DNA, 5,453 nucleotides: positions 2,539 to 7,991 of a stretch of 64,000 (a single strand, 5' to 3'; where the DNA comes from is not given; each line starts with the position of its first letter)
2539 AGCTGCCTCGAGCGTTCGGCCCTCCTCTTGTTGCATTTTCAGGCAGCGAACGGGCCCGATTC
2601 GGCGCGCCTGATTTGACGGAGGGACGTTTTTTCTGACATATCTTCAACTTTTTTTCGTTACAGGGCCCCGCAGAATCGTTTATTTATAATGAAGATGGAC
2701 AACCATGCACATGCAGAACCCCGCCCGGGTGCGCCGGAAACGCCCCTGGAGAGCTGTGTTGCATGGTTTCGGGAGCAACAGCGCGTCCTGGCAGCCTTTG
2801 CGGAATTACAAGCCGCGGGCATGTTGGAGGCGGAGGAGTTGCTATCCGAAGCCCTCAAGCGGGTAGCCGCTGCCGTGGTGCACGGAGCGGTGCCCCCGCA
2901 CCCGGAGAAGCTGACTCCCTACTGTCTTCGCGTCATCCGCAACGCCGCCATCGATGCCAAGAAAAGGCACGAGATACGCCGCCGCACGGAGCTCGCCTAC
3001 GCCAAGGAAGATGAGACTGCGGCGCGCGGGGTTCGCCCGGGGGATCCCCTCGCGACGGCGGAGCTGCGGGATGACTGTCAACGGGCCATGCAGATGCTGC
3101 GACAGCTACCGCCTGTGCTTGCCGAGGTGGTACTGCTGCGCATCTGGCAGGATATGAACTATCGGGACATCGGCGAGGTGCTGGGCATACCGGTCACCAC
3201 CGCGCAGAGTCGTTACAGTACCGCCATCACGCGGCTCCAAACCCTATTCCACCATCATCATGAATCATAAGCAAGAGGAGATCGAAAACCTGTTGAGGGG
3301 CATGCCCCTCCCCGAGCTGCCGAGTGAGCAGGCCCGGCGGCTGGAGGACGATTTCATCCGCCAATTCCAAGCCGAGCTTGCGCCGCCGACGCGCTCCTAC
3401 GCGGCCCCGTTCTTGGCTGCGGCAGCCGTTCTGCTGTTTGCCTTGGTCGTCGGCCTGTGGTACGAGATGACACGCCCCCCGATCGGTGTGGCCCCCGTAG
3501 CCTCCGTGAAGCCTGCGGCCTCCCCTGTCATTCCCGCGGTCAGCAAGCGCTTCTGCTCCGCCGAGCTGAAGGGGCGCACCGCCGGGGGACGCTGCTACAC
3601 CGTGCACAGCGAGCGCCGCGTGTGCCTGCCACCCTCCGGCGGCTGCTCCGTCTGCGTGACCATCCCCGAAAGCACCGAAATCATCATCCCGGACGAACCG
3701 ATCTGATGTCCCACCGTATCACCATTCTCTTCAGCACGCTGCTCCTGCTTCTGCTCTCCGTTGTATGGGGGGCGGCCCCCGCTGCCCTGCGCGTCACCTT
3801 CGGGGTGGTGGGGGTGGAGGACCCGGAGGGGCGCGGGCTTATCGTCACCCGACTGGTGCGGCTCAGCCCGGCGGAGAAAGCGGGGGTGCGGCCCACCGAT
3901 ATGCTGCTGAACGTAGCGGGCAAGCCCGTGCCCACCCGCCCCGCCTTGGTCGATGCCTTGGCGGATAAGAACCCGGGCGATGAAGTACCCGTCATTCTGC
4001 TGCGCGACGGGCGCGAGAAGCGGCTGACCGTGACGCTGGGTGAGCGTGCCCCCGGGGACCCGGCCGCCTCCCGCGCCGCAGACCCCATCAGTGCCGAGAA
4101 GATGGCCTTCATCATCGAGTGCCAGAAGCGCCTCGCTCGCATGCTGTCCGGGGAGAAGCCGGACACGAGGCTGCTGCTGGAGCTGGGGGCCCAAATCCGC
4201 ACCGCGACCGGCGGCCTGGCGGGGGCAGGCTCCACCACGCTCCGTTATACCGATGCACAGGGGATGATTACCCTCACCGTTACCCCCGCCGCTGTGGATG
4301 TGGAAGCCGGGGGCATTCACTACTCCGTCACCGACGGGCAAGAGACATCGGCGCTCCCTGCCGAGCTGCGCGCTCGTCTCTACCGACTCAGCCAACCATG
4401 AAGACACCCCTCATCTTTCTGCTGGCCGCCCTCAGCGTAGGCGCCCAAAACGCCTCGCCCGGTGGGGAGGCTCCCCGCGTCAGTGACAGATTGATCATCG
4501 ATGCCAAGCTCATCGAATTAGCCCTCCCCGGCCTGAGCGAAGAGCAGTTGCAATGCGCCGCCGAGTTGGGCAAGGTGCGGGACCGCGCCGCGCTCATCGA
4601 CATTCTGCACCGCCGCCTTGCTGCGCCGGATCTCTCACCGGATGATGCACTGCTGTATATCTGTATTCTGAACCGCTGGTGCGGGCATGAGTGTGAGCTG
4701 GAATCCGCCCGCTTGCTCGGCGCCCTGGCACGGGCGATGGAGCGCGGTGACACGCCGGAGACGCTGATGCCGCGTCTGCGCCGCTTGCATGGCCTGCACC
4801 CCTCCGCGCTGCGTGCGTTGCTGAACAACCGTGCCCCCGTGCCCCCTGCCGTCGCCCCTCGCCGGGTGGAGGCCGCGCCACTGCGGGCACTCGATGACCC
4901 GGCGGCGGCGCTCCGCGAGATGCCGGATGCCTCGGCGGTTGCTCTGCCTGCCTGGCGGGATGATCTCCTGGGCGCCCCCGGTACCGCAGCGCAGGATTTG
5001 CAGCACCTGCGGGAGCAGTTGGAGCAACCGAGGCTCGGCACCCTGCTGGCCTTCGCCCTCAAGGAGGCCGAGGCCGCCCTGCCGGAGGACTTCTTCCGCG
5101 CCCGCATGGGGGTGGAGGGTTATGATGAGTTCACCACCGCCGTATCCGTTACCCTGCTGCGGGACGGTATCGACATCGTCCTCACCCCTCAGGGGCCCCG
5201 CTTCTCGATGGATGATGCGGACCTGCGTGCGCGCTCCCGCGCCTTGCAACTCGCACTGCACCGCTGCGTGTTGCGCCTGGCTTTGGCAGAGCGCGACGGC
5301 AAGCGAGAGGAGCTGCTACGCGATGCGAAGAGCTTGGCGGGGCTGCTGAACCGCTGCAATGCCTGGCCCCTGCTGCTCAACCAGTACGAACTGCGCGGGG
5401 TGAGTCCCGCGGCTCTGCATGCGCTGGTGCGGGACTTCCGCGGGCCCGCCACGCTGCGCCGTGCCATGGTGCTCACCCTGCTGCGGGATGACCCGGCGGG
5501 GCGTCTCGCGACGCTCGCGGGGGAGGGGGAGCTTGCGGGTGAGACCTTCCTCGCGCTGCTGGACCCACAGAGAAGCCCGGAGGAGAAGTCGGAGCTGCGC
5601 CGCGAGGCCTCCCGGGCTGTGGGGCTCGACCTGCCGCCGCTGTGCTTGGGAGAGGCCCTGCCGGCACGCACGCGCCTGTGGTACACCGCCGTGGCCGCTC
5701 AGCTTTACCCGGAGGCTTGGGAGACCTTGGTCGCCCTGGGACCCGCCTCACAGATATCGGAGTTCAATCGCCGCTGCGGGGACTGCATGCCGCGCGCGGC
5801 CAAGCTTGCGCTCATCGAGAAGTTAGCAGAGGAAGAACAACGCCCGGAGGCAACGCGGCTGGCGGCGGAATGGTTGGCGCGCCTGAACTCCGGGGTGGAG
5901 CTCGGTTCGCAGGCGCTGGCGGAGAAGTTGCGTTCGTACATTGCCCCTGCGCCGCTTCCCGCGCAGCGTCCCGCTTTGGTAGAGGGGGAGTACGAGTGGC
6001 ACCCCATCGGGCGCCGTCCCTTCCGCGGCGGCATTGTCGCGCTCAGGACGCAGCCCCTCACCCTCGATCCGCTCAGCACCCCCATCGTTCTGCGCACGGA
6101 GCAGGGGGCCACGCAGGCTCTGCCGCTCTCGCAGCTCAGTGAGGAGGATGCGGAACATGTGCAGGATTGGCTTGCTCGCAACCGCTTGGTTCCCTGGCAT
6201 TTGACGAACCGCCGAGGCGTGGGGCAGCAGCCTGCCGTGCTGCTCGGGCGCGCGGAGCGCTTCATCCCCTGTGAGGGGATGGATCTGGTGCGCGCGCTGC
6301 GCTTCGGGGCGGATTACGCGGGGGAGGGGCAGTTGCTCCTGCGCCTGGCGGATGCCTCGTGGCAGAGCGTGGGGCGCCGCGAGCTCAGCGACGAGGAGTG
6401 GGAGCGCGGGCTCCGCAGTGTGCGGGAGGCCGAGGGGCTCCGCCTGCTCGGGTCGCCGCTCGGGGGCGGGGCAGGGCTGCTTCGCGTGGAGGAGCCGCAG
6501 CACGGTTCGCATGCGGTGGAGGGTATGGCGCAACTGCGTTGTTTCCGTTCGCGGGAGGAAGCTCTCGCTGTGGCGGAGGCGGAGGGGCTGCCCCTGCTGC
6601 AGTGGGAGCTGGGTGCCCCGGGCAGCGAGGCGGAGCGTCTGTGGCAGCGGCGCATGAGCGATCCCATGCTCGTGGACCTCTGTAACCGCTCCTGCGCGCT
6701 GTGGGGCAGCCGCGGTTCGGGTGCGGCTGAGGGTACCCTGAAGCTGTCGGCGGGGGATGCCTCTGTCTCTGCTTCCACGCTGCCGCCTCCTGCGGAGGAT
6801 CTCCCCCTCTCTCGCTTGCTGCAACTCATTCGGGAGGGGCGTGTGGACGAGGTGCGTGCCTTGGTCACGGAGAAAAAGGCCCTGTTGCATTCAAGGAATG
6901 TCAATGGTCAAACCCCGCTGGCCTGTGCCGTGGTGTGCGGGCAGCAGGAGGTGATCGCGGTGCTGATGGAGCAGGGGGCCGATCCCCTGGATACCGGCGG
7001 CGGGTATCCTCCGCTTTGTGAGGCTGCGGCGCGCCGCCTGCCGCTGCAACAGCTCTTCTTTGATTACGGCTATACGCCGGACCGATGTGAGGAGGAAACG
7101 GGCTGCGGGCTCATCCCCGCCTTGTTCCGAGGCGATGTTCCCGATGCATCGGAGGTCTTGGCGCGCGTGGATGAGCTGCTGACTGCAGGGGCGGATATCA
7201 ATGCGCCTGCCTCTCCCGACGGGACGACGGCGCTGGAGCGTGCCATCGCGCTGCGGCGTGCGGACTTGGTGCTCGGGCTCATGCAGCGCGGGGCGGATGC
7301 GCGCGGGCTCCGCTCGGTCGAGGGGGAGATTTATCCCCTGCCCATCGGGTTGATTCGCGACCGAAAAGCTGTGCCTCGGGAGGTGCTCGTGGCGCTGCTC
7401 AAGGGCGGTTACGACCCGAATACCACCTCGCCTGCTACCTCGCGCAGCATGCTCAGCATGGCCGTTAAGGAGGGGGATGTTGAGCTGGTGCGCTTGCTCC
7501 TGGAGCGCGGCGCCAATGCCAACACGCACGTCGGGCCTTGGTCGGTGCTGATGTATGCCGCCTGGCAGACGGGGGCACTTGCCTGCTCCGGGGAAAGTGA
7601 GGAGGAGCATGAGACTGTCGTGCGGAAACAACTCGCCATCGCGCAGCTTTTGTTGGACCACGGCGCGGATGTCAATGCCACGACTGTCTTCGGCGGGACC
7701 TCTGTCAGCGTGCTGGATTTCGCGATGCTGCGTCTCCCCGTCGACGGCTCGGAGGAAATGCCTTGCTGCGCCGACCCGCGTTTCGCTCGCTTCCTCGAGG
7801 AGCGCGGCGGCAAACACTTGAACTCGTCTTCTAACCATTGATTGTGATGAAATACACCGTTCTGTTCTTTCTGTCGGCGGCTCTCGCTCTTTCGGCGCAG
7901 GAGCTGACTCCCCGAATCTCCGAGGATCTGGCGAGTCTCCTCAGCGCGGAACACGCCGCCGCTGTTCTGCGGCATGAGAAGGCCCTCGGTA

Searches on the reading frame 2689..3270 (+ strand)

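Call 78: search_protein_families(library=pfam, proteins=[window:2689-3270:+], max_evalue=0.0001)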
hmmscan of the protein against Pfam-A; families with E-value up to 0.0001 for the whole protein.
window:2689-3270:+ (193 aa): 2 families
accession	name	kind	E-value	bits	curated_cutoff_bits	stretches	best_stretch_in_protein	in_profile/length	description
PF08281.18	Sigma70_r4_2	-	2.3e-11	43.6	25.7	1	132-183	3-54/54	Sigma-70, region 4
PF04545.22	Sigma70_r4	-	2.4e-07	30.6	24.1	1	137-184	2-49/50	Sigma-70, region 4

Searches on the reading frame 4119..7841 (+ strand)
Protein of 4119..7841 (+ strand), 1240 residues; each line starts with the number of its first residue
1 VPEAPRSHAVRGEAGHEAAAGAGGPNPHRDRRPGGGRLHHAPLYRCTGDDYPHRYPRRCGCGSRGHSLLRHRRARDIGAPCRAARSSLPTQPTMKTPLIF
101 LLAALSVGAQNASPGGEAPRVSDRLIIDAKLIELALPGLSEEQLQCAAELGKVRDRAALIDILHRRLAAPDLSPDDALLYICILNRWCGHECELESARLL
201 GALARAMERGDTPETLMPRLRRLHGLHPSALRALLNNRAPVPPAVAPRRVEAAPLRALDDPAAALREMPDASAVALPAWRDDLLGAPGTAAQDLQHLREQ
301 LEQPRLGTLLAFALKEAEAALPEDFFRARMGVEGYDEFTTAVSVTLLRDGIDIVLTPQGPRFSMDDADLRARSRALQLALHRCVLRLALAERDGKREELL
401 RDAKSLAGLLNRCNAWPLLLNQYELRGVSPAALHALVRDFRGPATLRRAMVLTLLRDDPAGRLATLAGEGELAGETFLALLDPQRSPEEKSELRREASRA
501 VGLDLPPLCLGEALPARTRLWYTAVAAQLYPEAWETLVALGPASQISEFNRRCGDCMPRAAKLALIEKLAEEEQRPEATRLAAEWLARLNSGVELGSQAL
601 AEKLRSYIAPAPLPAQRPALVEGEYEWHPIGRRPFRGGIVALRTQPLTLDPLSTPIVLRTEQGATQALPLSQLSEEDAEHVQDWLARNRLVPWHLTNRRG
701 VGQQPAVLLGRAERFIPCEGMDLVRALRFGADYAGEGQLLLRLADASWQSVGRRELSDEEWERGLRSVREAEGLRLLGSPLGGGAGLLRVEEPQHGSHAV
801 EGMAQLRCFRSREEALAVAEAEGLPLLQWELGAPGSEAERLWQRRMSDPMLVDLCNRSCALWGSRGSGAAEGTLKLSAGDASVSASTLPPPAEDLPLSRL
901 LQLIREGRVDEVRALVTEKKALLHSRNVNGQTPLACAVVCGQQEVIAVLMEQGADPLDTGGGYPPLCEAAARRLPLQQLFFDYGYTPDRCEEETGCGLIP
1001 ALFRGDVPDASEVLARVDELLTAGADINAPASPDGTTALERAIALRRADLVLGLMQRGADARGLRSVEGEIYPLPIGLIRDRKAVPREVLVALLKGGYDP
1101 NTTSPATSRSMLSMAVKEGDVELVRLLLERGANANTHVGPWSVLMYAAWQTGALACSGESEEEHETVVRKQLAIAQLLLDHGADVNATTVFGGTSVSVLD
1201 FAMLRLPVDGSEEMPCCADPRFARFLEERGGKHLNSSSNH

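Call 78: search_protein_families(library=pfam, proteins=[window:4119-7841:+], max_evalue=0.0001)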
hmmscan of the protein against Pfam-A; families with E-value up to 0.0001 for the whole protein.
window:4119-7841:+ (1240 aa): 5 families
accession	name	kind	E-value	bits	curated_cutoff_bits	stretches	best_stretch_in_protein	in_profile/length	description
PF12796.13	Ank_2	-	1.9e-20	73.6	27.3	2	1089-1188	12-89/90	Ankyrin repeats (3 copies)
PF00023.36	Ank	-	5e-13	49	21.1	0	929-957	1-29/33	Ankyrin repeat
PF13637.12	Ank_4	-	6.1e-13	49.1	22.7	0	1091-1128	14-50/50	Ankyrin repeats (many copies)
PF13606.12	Ank_3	-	3.8e-10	39.4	22.3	0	1109-1135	3-29/30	Ankyrin repeat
PF13857.12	Ank_5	-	1.3e-07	32.2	27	0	1094-1137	2-45/56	Ankyrin repeats (many copies)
